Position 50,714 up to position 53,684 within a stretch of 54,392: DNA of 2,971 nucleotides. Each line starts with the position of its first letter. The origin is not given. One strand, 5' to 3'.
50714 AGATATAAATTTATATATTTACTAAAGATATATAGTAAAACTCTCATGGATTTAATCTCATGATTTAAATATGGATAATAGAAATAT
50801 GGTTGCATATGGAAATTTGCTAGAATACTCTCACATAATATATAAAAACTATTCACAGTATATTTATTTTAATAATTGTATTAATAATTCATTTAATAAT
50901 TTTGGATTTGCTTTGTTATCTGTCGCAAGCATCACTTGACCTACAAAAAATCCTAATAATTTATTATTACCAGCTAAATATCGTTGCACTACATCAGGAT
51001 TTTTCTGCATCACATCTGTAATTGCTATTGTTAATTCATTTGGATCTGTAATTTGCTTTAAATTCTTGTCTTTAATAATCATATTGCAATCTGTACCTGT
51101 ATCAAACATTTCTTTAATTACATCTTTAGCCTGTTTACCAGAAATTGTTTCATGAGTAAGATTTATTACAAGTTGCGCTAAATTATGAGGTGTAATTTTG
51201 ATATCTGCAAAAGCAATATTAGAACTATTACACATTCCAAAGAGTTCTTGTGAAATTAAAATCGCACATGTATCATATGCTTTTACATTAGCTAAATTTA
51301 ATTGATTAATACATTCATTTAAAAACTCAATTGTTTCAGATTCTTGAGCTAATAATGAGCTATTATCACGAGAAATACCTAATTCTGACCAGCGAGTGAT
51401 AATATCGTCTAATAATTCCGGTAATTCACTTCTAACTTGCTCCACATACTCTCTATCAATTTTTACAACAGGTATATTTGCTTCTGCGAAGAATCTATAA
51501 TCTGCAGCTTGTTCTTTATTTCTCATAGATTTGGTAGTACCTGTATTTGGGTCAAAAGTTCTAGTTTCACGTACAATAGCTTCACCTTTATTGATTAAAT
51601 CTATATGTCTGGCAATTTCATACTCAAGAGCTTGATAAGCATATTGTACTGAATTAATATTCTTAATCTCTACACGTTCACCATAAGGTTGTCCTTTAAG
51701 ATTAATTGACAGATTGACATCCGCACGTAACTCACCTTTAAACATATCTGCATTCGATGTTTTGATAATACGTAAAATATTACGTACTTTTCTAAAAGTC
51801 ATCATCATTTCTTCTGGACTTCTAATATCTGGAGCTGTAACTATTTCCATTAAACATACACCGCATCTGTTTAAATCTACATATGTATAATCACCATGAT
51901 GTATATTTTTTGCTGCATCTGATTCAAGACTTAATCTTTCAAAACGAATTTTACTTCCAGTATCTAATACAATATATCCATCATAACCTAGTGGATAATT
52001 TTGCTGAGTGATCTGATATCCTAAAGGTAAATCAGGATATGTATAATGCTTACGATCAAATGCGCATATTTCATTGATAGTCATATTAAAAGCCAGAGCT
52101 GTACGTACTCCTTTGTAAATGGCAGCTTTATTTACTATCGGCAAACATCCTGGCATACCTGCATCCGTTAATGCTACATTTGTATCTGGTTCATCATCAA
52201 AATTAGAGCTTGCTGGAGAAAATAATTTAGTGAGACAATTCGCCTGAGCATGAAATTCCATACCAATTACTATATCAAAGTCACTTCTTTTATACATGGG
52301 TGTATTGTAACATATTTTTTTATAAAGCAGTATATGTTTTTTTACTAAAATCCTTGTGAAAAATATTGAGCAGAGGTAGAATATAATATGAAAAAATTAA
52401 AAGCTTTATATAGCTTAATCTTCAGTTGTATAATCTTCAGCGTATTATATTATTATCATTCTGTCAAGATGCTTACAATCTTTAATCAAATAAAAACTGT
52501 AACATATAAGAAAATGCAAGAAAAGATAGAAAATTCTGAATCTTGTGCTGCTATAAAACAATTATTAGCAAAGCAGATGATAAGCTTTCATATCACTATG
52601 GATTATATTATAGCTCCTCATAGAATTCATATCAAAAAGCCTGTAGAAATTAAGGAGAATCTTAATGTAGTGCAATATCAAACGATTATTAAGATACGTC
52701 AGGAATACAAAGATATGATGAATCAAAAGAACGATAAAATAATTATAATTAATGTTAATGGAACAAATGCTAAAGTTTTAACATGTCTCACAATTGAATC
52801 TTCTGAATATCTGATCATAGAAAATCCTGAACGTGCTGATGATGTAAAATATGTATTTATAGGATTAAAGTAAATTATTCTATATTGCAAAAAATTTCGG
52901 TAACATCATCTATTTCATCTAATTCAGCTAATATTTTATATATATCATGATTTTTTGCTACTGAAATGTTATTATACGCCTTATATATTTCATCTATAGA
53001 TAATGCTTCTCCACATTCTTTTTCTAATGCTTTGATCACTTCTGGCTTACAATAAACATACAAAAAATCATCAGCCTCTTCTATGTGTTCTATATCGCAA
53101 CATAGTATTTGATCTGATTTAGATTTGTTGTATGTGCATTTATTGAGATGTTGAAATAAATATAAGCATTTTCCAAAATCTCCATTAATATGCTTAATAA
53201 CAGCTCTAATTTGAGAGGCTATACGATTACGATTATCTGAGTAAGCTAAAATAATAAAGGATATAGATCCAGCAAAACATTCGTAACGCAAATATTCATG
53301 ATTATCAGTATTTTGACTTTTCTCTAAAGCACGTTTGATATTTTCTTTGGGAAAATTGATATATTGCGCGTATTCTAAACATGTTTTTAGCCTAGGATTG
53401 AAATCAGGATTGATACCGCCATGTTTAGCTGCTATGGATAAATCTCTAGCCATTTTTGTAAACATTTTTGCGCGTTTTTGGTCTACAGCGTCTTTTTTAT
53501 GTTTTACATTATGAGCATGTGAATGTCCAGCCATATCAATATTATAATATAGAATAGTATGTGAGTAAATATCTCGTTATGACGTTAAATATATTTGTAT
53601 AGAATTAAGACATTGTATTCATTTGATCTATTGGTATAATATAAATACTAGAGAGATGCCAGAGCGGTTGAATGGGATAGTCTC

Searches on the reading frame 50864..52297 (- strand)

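Call 12: search_protein_families(library=ncbifam, proteins=[window:50864-52297:-], max_evalue=1e-8)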
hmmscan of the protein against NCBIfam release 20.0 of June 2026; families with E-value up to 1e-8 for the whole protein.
window:50864-52297:- (477 aa): 9 families
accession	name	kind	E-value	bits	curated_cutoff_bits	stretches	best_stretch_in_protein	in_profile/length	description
NF004015.0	PRK05477.1-5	equivalog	7.3e-155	516.3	628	1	4-476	12-486/488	Asp-tRNA(Asn)/Glu-tRNA(Gln) amidotransferase subunit GatB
NF004012.0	PRK05477.1-2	equivalog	4.4e-152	507.2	338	1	6-476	3-478/481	Asp-tRNA(Asn)/Glu-tRNA(Gln) amidotransferase subunit GatB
NF004014.0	PRK05477.1-4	equivalog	4.6e-141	470.8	414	1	6-476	2-474/475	Asp-tRNA(Asn)/Glu-tRNA(Gln) amidotransferase subunit GatB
TIGR00133.1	gatB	equivalog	2.1e-138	461.9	314.8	1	5-476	2-480/481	Asp-tRNA(Asn)/Glu-tRNA(Gln) amidotransferase subunit GatB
NF004011.1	PRK05477.1-1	equivalog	1.8e-123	412.8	680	1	6-476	2-473/475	Asp-tRNA(Asn)/Glu-tRNA(Gln) amidotransferase subunit GatB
NF004013.0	PRK05477.1-3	equivalog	1.6e-101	340.3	653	1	6-475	16-498/501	Asp-tRNA(Asn)/Glu-tRNA(Gln) amidotransferase subunit GatB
NF003107.0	PRK04028.1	equivalog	1.3e-42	146.1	456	2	56-236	95-265/630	Glu-tRNA(Gln) amidotransferase subunit GatE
TIGR00134.1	gatE_arch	equivalog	1.4e-34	119.3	319.55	2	55-238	92-265/622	Glu-tRNA(Gln) amidotransferase subunit GatE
NF011291.0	PRK14703.1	equivalog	2.6e-33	115.3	681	1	261-476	561-767/769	glutamine--tRNA ligase/YqeY domain fusion protein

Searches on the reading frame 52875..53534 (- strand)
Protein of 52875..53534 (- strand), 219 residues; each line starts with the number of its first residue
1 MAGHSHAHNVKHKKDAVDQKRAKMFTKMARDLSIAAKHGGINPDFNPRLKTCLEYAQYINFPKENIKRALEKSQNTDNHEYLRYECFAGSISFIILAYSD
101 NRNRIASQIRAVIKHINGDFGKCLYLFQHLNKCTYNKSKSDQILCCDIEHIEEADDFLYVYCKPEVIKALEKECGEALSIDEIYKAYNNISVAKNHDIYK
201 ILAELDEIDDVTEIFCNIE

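Call 12: search_protein_families(library=ncbifam, proteins=[window:52875-53534:-], max_evalue=1e-8)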
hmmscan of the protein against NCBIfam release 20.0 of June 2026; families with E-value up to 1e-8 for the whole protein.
window:52875-53534:- (219 aa): 3 families
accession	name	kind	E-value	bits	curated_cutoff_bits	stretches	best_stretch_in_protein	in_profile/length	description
NF001030.0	PRK00110.1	equivalog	2.7e-48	164.7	243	1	1-219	1-235/245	YebC/PmpR family DNA-binding transcriptional regulator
TIGR01033.1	TIGR01033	subfamily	2e-43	148.9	208.75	1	1-219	1-238/238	YebC/PmpR family DNA-binding transcriptional regulator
NF009044.0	PRK12378.1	subfamily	2.9e-35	122.1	196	1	8-219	6-237/239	YebC/PmpR family DNA-binding transcriptional regulator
